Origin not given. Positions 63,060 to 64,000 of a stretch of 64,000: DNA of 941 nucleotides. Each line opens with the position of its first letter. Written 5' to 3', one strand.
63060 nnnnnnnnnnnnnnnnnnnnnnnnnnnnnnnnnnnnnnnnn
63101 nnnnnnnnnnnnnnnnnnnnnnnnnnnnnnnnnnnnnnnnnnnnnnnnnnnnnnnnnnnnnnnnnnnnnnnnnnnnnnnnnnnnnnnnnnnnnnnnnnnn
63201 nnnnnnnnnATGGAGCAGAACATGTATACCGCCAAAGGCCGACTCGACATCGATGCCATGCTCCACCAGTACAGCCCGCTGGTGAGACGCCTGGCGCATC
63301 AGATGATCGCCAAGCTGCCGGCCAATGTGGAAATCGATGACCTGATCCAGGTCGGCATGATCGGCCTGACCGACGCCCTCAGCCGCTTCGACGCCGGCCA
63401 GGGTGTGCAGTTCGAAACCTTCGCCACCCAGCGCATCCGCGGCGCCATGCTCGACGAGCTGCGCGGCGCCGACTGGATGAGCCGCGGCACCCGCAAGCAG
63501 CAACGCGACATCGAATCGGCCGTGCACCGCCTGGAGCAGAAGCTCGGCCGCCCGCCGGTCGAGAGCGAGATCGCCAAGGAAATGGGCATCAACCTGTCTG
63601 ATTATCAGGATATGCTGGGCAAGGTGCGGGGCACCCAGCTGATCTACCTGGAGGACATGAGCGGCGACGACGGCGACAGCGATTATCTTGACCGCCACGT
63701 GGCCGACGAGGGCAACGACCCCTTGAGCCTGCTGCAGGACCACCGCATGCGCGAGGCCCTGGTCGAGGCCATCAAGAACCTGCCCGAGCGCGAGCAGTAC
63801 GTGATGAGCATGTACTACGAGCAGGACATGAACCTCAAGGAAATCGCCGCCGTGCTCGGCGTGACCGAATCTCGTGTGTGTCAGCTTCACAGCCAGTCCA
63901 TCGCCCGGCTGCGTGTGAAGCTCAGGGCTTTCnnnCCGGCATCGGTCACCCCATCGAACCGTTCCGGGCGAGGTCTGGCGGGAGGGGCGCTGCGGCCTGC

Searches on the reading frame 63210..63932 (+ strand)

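Call 71: search_protein_families(library=pfam, proteins=[window:63210-63932:+], max_evalue=0.00001)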
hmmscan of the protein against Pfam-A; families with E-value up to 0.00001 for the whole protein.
window:63210-63932:+ (241 aa): 4 families
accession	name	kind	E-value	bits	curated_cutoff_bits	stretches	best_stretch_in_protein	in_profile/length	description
PF04542.20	Sigma70_r2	-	6e-18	64.9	24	1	18-89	2-70/71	Sigma-70 region 2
PF04545.22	Sigma70_r4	-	1.3e-16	60.3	24.1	1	187-235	1-49/50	Sigma-70, region 4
PF04539.22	Sigma70_r3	-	4.8e-11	43.1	25.3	1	99-171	4-74/78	Sigma-70 region 3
PF08281.18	Sigma70_r4_2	-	2.8e-10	40.1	25.7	1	181-229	1-49/54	Sigma-70, region 4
